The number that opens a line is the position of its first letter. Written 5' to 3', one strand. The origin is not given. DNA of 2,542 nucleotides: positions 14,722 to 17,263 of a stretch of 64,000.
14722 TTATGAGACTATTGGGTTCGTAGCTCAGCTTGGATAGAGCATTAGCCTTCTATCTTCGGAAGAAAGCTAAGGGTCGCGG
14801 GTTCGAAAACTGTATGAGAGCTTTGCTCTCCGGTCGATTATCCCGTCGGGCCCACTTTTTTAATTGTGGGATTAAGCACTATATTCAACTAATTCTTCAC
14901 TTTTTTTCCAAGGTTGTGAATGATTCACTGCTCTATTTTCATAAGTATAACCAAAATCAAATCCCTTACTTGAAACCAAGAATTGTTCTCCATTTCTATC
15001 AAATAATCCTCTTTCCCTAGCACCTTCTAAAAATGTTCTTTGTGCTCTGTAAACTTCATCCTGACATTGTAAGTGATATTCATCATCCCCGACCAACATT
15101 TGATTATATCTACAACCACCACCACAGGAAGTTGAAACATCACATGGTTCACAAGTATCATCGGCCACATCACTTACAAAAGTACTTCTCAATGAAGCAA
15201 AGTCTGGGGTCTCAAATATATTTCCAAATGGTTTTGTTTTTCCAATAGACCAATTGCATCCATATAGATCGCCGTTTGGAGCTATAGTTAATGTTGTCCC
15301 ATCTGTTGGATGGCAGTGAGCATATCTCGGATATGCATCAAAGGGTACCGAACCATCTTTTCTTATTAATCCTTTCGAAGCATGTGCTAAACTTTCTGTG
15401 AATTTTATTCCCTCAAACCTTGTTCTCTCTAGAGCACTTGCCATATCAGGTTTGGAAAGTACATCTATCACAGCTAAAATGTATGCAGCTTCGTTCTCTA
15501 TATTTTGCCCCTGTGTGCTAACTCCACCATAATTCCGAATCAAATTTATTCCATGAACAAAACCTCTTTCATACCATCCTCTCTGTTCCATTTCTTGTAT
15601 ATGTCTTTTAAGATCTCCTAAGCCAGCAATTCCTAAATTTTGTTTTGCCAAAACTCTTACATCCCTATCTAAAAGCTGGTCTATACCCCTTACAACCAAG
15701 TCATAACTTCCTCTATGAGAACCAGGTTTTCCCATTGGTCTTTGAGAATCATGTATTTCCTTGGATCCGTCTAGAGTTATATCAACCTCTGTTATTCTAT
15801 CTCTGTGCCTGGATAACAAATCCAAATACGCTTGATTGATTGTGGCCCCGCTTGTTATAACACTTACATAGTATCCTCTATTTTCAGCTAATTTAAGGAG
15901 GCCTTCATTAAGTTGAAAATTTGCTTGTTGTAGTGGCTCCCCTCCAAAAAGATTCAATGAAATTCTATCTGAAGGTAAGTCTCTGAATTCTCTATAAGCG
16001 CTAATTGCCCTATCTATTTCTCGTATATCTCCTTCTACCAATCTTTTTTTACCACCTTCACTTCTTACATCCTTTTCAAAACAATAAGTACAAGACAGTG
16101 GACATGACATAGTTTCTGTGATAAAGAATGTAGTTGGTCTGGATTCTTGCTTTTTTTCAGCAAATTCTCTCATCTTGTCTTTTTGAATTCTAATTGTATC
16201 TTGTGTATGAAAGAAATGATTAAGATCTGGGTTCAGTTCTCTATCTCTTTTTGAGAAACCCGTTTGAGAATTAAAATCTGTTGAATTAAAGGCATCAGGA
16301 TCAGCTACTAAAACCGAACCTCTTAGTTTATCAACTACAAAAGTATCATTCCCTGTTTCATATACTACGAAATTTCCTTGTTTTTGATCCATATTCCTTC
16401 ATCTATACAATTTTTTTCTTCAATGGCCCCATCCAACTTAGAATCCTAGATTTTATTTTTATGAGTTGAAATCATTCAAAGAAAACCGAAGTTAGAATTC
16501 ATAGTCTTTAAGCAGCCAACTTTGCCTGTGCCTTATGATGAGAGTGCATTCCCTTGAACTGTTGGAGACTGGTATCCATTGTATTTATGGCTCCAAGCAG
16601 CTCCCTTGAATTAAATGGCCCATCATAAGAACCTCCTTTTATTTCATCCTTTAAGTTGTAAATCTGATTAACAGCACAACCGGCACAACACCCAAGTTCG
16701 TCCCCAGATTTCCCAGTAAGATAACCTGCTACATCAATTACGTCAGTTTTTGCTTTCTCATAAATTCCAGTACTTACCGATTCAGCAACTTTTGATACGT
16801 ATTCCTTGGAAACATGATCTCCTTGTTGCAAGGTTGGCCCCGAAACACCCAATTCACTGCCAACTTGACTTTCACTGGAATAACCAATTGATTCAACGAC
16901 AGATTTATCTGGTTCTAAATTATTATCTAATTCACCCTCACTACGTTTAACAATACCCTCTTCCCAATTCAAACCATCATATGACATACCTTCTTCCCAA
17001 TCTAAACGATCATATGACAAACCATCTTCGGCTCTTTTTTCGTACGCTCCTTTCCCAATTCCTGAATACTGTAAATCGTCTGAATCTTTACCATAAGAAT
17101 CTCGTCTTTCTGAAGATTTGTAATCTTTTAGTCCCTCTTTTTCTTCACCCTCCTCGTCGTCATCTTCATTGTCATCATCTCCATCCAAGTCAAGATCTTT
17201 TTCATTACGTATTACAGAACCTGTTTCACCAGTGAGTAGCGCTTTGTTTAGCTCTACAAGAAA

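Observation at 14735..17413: Radical-SAM/SPASM maturase with long N-terminal extension plus acidic repeat protein, wedged beside a doubly interrupted tRNA-Arg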

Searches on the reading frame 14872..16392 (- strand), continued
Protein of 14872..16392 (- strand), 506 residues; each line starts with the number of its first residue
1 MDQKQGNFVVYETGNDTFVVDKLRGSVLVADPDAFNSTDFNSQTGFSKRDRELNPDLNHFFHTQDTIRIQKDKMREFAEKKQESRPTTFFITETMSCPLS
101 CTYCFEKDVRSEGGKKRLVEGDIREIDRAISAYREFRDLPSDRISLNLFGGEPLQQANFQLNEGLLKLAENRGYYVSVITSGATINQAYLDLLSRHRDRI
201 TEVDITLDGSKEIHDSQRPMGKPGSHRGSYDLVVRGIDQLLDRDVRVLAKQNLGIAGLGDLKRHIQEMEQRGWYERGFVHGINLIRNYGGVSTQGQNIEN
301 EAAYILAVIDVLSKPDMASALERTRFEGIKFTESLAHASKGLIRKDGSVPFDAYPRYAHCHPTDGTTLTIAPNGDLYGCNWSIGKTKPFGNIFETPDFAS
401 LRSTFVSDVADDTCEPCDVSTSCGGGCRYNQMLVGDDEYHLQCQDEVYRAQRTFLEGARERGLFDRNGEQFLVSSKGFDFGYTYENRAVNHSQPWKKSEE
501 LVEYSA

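Call 63: search_protein_families(library=ncbifam, proteins=[L001:7048-7998:+, L006:269-1783:+, L001:6644-7051:+, L004:6524-6985:+, L005:7600-8004:+], max_evalue=0.01)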
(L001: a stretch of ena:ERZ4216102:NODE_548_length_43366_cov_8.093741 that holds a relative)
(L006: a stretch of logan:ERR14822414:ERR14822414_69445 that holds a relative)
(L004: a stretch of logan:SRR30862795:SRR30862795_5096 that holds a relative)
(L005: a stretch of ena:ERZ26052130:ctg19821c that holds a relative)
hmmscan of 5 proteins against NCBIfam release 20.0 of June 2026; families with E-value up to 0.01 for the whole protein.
L001:7048-7998:+ (316 aa): 20 families
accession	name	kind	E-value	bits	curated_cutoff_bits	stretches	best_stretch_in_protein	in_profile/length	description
TIGR01969.1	minD_arch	subfamily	1.4e-12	47.4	201.75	1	7-50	8-52/251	cell division ATPase MinD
TIGR01968.1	minD_bact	equivalog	2.4e-08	33.6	212.9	1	7-50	9-53/261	septum site-determining protein MinD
NF041136.1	MrpORP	equivalog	4.2e-06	26.3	450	1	6-54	12-61/365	iron-sulfur cluster carrier protein MrpORP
NF041546.1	ParA_partition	equivalog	6.3e-06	25.9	180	1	8-44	8-44/203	ParA family partition ATPase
NF047398.1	AAA_KGGVGR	domain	2e-05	25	90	1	8-39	11-42/190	KGGVGR-motif variant AAA ATPase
TIGR00345.1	GET3_arsA_TRC40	subfamily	3e-05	23.7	135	1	5-66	2-65/299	TRC40/GET3/ArsA family transport-energizing ATPase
TIGR03453.1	partition_RepA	equivalog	5.5e-05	22.2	348.45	1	8-49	113-154/387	plasmid partitioning protein RepA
NF053622.1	ATPseBagAMYCTU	equivalog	8.1e-05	22.2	400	1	2-66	8-74/325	ATPase BagA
TIGR04291.1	arsen_driv_ArsA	equivalog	9.9e-05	21.2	650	1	5-51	325-371/565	arsenical pump-driving ATPase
TIGR03371.1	cellulose_yhjQ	equivalog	0.00012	21.7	157.85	1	8-49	10-51/246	cellulose biosynthesis protein BcsQ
NF010443.0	PRK13869.1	subfamily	0.0002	20.2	446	1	8-49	130-171/405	plasmid-partitioning protein RepA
NF041417.1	ArsA_halo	exception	0.0004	19.2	800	1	3-57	336-390/617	arsenical pump-driving ATPase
TIGR01281.1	DPOR_bchL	equivalog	0.00049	19.6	345.15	0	1-37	1-37/268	ferredoxin:protochlorophyllide reductase (ATP-dependent) iron-sulfur ATP-binding protein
NF008079.0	PRK10818.1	equivalog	0.00051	19.4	508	1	6-45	9-48/270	septum site-determining protein MinD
NF008669.0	PRK11670.1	equivalog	0.0025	16.8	348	1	7-48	115-157/369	iron-sulfur cluster carrier protein ApbC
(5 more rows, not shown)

L006:269-1783:+ (504 aa): 4 families
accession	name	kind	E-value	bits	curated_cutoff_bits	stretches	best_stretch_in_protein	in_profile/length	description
TIGR02475.1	CobW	equivalog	7.4e-06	25.1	332.1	1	3-117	6-120/342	cobalamin biosynthesis protein CobW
NF008578.0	PRK11537.1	equivalog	1.7e-05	24.2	361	1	2-118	5-119/318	GTPase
NF041053.1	CobW_rel_Se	equivalog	0.00062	19.5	180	1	1-110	1-105/195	CobW-related selenoprotein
NF038288.1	chaper_GTP_ZigA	equivalog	0.0033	16.4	600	1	3-100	3-100/390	zinc metallochaperone GTPase ZigA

L001:6644-7051:+ (135 aa): 0 families

L004:6524-6985:+ (153 aa): 0 families

L005:7600-8004:+ (134 aa): 0 families

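Call 75: list_cluster_members(proteins=[P0001, P0037, P0005, P0003, P0006])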
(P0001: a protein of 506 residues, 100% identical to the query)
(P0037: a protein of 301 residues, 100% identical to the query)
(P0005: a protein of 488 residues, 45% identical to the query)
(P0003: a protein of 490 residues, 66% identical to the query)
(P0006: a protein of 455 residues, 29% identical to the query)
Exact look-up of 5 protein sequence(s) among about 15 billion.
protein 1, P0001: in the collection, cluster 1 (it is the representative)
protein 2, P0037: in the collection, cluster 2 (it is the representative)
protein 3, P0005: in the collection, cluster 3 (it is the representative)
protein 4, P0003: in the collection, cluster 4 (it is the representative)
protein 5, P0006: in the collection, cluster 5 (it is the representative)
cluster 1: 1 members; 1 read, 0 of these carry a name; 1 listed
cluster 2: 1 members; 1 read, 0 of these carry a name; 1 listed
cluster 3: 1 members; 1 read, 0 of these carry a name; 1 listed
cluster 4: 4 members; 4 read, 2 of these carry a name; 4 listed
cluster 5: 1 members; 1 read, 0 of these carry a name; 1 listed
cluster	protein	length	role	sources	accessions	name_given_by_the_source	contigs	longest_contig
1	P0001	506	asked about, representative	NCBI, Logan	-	-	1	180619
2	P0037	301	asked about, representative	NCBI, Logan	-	-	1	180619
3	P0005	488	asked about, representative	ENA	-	-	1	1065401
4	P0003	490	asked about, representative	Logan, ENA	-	-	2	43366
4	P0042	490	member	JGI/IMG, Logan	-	radical SAM protein with 4Fe4S-binding SPASM domain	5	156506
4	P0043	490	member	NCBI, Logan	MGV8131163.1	MAG: radical SAM protein [Candidatus Pacearchaeota archaeon]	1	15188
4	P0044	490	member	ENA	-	-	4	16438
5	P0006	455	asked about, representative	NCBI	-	-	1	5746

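Call 82: find_related_loci(query=A1, collection=viral_contigs, flank=8000)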
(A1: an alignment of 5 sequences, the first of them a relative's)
Query A1 (506 aa) in viral_contigs; peptide patterns used: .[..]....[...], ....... (x = any residue, [..] = any of these).
74 stretches matched a pattern; 18 encode a relative of the query (tblastn E <= 1e-3); 18 distinct loci.
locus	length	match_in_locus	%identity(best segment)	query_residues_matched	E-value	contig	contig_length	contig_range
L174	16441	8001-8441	30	87-242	9e-12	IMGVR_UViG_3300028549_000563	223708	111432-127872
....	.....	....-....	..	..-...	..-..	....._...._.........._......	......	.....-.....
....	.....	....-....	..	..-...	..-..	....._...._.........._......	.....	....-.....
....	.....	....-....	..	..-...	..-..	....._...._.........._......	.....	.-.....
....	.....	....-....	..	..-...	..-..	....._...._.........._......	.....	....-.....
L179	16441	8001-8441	27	86-237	2e-9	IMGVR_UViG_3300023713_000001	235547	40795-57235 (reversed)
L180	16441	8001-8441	27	86-237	2e-9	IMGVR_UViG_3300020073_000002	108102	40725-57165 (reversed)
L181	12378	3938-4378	27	86-237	1e-9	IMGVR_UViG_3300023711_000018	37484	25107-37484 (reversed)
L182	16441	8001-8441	27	86-237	2e-9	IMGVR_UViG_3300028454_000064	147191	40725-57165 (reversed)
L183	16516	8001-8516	29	80-252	2e-9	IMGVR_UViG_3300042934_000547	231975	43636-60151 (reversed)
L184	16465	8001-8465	28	81-240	3e-9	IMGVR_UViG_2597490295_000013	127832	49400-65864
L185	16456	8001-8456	32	86-242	3e-9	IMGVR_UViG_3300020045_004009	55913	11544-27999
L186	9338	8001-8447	28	86-239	1e-8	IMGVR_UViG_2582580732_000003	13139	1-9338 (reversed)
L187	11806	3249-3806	27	88-274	1e-8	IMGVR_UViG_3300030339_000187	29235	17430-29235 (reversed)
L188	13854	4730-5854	20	16-423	3e-8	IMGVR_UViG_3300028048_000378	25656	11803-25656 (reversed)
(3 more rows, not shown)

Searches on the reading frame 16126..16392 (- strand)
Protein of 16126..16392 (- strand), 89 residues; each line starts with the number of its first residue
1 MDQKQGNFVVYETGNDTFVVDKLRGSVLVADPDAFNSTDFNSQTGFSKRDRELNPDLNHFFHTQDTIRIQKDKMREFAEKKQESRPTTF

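Call 88: search_protein_families(library=pfam, proteins=[window:16126-16392:-], max_evalue=10)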
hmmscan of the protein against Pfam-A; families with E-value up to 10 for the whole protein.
seq(89 aa): 0 families

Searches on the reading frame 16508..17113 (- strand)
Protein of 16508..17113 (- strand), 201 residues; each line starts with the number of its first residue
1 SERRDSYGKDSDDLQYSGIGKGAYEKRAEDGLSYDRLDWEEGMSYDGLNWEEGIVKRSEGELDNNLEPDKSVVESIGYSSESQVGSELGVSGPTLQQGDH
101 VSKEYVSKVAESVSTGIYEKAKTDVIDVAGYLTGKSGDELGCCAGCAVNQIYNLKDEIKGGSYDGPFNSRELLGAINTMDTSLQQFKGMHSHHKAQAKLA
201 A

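Call 45: search_protein_representatives(protein=window:16508-17113:-)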
Query: 201 residues. Proteins with E-value up to 0.001 (for the whole library): 5; up to 1e-10: 3; up to 1e-30: 1. The best 5 are listed.
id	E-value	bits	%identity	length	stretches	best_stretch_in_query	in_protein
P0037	2.2e-127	439.2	100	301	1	1-201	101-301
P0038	2.3e-21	93.2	47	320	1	82-197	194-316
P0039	6.4e-17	78.7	33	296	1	27-194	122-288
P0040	5.7e-07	46.2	38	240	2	91-155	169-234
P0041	8.3e-07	45.7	33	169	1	99-190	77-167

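Call 48: find_encoding_contigs(protein=P0038, flank=8000, max_places=3)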
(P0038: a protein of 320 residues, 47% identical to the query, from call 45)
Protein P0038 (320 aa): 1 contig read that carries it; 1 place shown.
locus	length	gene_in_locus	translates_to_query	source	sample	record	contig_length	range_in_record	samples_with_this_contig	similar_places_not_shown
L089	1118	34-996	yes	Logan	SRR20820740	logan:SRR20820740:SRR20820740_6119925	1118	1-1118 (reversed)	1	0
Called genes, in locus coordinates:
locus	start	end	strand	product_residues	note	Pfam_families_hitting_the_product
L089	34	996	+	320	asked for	-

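Call 49: find_encoding_contigs(protein=P0039, flank=8000, max_places=3)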
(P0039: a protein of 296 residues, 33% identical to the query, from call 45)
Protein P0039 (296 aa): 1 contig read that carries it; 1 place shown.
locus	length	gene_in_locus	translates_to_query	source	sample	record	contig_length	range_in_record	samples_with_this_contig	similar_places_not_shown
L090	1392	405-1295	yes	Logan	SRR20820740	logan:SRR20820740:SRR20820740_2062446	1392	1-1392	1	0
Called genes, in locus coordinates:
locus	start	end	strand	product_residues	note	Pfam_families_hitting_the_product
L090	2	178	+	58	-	?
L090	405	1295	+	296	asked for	-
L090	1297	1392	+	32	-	?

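Call 50: find_encoding_contigs(protein=P0041, flank=8000, max_places=3)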
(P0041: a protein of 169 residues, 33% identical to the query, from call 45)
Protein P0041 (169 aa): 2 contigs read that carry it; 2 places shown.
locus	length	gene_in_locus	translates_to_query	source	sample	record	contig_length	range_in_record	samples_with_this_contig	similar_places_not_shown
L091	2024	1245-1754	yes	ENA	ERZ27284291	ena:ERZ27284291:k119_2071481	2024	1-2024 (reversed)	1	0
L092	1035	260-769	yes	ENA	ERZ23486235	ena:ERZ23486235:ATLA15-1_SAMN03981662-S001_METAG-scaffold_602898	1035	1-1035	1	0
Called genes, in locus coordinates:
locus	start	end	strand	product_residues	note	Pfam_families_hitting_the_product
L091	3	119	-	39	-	?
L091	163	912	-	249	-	PF23023:Anti-Pycsar_Apyc1 (faint), PF00753:Lactamase_B, PF12706:Lactamase_B_2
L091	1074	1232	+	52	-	PF03911:Sec61_beta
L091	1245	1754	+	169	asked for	-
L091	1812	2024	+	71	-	?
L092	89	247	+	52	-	PF03911:Sec61_beta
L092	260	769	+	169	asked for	-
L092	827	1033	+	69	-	?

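Call 78: find_encoding_contigs(protein=P0040, flank=8000, max_places=3)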
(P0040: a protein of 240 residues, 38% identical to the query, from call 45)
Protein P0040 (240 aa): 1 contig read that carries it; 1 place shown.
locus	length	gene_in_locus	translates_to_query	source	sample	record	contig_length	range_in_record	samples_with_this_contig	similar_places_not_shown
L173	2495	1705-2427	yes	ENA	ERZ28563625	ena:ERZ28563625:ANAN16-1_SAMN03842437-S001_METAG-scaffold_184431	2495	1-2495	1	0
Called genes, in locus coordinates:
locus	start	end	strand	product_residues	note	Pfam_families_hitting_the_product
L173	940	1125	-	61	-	-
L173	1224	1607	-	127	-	PF08753:NikR_C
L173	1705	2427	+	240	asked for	-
